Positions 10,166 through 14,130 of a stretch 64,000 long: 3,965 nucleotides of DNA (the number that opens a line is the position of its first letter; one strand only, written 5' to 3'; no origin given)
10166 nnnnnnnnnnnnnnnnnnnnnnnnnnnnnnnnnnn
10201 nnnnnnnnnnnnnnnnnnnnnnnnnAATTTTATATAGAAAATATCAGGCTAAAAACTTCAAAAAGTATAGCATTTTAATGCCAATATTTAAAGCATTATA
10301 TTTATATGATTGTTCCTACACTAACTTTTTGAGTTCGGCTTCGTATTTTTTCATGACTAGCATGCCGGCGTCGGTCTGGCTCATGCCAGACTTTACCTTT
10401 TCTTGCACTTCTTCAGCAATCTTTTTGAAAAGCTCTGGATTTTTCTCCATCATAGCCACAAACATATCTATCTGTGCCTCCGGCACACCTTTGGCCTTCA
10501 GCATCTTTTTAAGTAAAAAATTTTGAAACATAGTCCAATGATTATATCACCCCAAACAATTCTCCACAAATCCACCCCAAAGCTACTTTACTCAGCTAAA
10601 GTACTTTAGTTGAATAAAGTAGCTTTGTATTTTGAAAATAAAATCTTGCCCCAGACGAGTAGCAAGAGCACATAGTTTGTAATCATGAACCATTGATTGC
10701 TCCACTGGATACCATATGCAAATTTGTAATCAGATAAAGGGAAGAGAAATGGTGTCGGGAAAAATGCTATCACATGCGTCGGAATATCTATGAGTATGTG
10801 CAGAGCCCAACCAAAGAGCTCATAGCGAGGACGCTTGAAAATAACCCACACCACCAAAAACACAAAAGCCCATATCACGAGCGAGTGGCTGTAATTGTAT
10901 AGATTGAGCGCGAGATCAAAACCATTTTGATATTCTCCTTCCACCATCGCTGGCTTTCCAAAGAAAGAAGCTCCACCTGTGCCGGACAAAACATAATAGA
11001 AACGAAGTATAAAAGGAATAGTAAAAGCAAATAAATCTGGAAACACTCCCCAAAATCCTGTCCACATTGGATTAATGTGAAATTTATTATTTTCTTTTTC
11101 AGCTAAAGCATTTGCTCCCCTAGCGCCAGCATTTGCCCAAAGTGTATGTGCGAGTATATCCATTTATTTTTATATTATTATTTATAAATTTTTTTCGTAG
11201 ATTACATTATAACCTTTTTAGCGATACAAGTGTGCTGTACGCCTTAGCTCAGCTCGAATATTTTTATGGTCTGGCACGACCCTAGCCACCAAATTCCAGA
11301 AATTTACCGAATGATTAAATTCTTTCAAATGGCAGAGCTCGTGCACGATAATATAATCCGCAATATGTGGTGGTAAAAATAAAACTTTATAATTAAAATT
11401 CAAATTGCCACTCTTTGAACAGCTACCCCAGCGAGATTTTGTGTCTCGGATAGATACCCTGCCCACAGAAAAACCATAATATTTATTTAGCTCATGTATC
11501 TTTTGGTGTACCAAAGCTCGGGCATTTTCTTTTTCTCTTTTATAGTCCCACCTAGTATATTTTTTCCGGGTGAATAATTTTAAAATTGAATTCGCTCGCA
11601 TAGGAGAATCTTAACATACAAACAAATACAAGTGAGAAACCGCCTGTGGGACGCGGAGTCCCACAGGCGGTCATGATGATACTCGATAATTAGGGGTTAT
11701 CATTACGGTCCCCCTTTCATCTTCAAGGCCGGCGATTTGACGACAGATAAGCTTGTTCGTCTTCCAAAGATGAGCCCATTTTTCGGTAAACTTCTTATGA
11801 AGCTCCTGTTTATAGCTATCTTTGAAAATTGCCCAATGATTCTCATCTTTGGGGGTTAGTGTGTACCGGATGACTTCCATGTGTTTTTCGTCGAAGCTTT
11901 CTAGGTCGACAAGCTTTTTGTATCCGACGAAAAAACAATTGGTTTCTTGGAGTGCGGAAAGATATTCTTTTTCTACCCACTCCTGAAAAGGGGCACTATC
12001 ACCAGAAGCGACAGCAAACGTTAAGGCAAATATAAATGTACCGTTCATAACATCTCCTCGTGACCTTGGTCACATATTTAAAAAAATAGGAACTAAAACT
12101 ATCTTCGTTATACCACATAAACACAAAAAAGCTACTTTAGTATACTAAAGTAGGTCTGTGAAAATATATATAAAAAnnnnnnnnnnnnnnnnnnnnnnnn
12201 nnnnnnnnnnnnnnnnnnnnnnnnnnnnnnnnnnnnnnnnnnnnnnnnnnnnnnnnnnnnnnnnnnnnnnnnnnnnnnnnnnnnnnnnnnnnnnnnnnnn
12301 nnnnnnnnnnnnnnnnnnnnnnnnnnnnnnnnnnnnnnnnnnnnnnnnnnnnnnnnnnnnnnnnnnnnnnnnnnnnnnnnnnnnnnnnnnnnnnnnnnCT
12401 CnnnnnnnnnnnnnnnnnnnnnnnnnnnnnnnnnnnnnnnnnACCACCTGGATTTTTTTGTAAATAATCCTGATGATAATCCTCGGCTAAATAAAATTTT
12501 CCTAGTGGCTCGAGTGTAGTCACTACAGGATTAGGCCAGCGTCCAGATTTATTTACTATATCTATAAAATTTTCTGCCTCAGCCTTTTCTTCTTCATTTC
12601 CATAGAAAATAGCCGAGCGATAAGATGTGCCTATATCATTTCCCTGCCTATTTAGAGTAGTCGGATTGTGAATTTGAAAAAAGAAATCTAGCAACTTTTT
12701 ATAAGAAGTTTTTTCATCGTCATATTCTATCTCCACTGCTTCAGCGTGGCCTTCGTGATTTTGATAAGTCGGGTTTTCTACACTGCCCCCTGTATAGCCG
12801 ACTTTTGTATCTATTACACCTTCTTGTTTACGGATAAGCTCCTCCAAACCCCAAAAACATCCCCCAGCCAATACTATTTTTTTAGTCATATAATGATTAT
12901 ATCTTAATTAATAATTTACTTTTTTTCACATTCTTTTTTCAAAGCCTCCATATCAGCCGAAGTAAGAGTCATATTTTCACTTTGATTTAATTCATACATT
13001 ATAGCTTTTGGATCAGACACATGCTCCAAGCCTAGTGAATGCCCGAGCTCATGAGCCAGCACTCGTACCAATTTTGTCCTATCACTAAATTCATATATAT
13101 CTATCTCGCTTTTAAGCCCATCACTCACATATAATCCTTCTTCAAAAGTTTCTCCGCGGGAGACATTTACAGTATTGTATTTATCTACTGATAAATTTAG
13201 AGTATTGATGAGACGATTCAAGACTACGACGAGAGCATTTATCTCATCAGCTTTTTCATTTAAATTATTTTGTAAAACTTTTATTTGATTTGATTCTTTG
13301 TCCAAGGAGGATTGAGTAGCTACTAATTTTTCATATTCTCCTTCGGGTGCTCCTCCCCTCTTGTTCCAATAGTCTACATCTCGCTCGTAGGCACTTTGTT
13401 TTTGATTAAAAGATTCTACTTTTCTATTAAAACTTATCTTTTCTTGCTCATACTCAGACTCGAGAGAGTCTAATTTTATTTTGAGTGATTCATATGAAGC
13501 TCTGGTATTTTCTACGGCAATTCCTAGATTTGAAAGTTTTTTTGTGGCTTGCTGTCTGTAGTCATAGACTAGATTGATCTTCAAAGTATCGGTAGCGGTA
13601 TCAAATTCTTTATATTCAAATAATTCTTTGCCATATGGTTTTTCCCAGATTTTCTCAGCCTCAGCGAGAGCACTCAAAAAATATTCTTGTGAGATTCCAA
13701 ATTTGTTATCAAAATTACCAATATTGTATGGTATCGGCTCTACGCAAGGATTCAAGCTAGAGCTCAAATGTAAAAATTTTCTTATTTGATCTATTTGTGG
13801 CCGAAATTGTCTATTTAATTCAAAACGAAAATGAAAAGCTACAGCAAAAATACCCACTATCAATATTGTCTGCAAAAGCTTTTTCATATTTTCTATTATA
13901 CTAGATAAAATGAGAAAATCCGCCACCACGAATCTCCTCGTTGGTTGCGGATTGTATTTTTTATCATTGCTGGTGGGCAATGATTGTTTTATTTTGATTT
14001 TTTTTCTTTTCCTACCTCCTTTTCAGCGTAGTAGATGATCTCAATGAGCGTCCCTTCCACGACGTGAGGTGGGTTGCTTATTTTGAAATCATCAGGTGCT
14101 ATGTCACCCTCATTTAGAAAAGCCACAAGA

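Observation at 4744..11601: Roughly 6 kb defence island bracketed by duplicated DUF45/YgjP-like metallopeptidase genes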

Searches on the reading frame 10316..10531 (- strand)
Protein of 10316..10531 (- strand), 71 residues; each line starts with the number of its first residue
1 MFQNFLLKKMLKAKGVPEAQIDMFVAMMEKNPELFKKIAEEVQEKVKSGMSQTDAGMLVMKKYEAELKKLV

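Call 20: search_protein_families(library=ncbifam, proteins=[window:10316-10531:-], max_evalue=0.01)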
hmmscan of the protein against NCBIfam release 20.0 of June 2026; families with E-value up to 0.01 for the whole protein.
window:10316-10531:- (71 aa): 0 families

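Call 21: search_protein_families(library=padloc, proteins=[window:10316-10531:-], max_evalue=0.01)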
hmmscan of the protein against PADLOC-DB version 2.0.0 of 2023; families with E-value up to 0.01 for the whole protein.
window:10316-10531:- (71 aa): 0 families

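Call 66: search_protein_families(library=pfam, proteins=[window:10316-10531:-], max_evalue=0.01)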
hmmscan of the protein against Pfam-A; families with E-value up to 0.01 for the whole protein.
window:10316-10531:- (71 aa): 0 families

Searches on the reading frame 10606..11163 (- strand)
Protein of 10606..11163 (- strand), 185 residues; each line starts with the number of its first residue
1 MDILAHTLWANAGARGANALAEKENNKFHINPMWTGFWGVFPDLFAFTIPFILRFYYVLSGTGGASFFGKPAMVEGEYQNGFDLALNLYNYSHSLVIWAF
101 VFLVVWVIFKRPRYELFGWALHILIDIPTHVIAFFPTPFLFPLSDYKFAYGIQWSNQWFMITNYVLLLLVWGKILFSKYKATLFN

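Call 6: search_protein_families(library=pfam, proteins=[window:10606-11163:-], max_evalue=0.01)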
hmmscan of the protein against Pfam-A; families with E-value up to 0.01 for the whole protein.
window:10606-11163:- (185 aa): 1 family
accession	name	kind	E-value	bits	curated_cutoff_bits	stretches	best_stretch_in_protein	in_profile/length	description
PF04307.19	YdjM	-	6.9e-06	26.1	29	1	1-169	1-145/176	YdjM inner membrane protein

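Call 20: search_protein_families(library=ncbifam, proteins=[window:10606-11163:-], max_evalue=0.01)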
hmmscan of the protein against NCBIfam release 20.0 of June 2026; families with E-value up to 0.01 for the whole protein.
window:10606-11163:- (185 aa): 0 families

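Call 21: search_protein_families(library=padloc, proteins=[window:10606-11163:-], max_evalue=0.01)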
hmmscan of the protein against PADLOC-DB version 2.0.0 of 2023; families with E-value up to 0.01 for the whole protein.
window:10606-11163:- (185 aa): 0 families

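Call 42: find_homologous_proteins(query=window:10606-11163:-, max_evalue=1e-10)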
Query window:10606-11163:- (185 aa): 1549 proteins with E <= 1e-10 among 1673 candidates; the best 120 are listed.
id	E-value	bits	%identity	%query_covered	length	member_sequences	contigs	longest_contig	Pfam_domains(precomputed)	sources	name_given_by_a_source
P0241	9.5e-122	422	100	100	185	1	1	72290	PF04307.20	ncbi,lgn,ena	-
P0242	2.5e-98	346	82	99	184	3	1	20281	PF04307.20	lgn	-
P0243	4.7e-93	329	78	100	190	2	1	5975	-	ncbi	-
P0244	1.5e-86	307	75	96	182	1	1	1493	PF04307.20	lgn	-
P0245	1.8e-85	304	71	99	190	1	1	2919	PF04307.20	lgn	-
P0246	2.7e-83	297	71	99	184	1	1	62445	PF04307.20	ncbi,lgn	-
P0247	3.6e-83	296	74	97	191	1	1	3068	PF04307.20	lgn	-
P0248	1.2e-82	295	72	97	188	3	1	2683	PF04307.20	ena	-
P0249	9.5e-82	292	68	99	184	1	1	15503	-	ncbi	-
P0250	5.2e-80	286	67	97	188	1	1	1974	-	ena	-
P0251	1.3e-79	285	69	99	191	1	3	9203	-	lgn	-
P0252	1.2e-78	282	68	97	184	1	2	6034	PF04307.20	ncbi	-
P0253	4.9e-78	280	66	98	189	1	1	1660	-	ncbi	-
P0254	1.6e-76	275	70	97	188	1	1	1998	-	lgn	-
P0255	2.8e-76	274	67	98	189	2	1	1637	PF04307.20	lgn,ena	-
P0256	8.7e-76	272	67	96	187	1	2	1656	PF04307.20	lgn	-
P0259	2.0e-75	271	65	100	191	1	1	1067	PF04307.20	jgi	-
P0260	2.1e-75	271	66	98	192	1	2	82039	PF04307.20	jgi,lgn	jgi:hypothetical protein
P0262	4.3e-75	270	66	98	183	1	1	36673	PF04307.20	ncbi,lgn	-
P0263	5.5e-75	270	67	97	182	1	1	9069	PF04307.20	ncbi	-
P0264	6.6e-75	269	65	97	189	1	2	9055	PF04307.20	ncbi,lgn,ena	-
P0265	6.7e-75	269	66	98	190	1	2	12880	PF04307.20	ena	-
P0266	6.9e-75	269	65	100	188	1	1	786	PF04307.20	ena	-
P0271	1.2e-74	268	67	98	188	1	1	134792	PF04307.20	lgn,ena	-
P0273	7.4e-74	266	65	97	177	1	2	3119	PF04307.20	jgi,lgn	jgi:hypothetical protein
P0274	8.2e-74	266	66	97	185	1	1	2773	PF04307.20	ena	-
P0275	2.5e-73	264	64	97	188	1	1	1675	PF04307.20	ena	-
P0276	3.0e-73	264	64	98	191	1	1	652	PF04307.20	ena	-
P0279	9.2e-73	262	64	97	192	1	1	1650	PF04307.20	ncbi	-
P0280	9.6e-73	262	68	94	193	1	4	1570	PF04307.20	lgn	-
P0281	1.4e-72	262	68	95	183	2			PF04307.20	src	-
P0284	8.8e-72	259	67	96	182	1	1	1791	PF04307.20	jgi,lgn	jgi:hypothetical protein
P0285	1.0e-71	259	64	96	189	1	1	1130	PF04307.20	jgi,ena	-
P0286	1.3e-71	259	64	96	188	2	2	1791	PF04307.20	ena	-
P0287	1.5e-71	258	66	96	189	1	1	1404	PF04307.20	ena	-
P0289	3.3e-71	257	61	96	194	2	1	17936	PF04307.20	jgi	jgi:hypothetical protein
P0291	1.1e-70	256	64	98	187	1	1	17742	PF04307.20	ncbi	-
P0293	1.4e-70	255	63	98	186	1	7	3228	PF04307.20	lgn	-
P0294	3.7e-70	254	66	96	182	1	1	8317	PF04307.20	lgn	-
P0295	3.8e-70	254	66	98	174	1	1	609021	PF04307.20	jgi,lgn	-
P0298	6.0e-70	253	63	98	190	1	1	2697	PF04307.20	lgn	-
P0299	7.7e-70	253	63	94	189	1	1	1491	PF04307.20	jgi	jgi:hypothetical protein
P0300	8.6e-70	253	65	95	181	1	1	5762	PF04307.20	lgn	-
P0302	2.0e-69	251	66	94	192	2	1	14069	PF04307.20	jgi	-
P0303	3.0e-69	251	62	97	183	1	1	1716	PF04307.20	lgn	-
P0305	5.7e-69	250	62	98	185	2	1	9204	PF04307.20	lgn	-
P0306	5.8e-69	250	64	97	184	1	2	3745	PF04307.20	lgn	-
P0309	2.1e-68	248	63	97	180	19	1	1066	PF04307.20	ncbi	-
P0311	3.0e-68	248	64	94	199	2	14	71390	PF04307.20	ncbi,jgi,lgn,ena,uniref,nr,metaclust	ncbi:hypothetical protein A3A95_03195 [Candidatus Nomurabacteria bacterium RIFCSPLOWO2_01_FULL_39_18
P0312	4.2e-68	247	64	97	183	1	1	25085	PF04307.20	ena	-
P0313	4.5e-68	247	63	95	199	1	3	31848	PF04307.20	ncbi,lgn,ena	ncbi:MAG: metal-dependent hydrolase [Patescibacteria group bacterium]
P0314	5.0e-68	247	65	97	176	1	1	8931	PF04307.20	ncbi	-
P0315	5.2e-68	247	64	94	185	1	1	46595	PF04307.20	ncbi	-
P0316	1.5e-67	245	61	97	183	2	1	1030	PF04307.20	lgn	-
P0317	1.8e-67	245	64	97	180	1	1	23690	PF04307.20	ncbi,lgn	-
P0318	3.1e-67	244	61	98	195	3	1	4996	PF04307.20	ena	-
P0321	5.3e-67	244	61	97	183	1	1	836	PF04307.20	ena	-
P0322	5.9e-67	243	62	97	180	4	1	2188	PF04307.20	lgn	-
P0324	7.8e-67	243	62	97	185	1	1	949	PF04307.20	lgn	-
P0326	9.0e-67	243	61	97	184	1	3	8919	PF04307.20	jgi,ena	-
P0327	9.4e-67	243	63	100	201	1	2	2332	PF04307.20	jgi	jgi:hypothetical protein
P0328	1.0e-66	243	62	97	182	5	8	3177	PF04307.20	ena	-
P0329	1.1e-66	242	62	96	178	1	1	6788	PF04307.20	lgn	-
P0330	1.2e-66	242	62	97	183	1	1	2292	PF04307.20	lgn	-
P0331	1.3e-66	242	62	97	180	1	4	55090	PF04307.20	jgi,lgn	jgi:hypothetical protein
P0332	1.4e-66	242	62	97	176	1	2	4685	PF04307.20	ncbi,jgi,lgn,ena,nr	ncbi:MAG: hypothetical protein KG003_04480 [Bacteroidetes bacterium]|nr:hypothetical protein [Bacter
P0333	1.4e-66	242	63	96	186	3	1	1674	PF04307.20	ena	-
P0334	1.5e-66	242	62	93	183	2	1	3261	PF04307.20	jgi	jgi:hypothetical protein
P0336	1.9e-66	242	61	96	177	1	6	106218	PF04307.20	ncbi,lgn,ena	-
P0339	2.5e-66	241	60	96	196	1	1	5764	PF04307.20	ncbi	-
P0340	3.0e-66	241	61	89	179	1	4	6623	PF04307.20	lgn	-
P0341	3.3e-66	241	63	97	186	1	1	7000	PF04307.20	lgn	-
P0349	6.2e-66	240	58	97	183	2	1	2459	PF04307.20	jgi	jgi:fumarate reductase subunit D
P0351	7.7e-66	240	62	96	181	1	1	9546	PF04307.20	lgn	-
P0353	8.5e-66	240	62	95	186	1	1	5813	PF04307.20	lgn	-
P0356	1.4e-65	239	59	97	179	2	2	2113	PF04307.20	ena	-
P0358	2.4e-65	238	59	98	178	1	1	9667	PF04307.20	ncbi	-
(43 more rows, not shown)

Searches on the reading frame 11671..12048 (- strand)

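Call 6: search_protein_families(library=pfam, proteins=[window:11671-12048:-], max_evalue=0.01)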
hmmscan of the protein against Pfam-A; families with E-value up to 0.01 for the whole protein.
window:11671-12048:- (125 aa): 1 family
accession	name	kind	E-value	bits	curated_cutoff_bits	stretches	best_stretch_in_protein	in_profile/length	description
PF14114.12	DUF4286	-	0.00032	21.4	25.8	1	5-93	2-88/100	Domain of unknown function (DUF4286)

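Call 20: search_protein_families(library=ncbifam, proteins=[window:11671-12048:-], max_evalue=0.01)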
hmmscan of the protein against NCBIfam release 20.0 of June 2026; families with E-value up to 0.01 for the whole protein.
window:11671-12048:- (125 aa): 0 families

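Call 21: search_protein_families(library=padloc, proteins=[window:11671-12048:-], max_evalue=0.01)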
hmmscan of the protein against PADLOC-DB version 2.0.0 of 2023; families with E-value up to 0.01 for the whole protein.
window:11671-12048:- (125 aa): 0 families

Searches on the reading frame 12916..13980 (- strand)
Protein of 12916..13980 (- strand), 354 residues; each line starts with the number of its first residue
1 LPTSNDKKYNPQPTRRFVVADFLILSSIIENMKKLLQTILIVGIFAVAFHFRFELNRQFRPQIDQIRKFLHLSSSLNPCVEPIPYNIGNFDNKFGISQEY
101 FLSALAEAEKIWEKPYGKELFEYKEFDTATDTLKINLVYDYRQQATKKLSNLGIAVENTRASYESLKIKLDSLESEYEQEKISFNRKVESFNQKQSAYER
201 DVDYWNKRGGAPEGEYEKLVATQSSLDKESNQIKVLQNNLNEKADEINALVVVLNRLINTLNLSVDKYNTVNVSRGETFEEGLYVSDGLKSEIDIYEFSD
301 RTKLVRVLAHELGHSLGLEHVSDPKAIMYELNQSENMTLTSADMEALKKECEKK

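Call 56: search_protein_families(library=pfam, proteins=[window:12916-13980:-], max_evalue=0.01)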
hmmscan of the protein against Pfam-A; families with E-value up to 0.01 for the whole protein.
window:12916-13980:- (354 aa): 3 families
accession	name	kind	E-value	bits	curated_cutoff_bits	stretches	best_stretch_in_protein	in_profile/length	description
PF00413.30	Peptidase_M10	-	3.4e-11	43.7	24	1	183-348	102-155/159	Matrixin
PF07998.17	Peptidase_M54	-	0.0038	17.7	24.4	0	189-335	23-175/194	Peptidase family M54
PF13688.12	Reprolysin_5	-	0.0047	17.6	27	1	299-324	136-159/196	Metallo-peptidase family M12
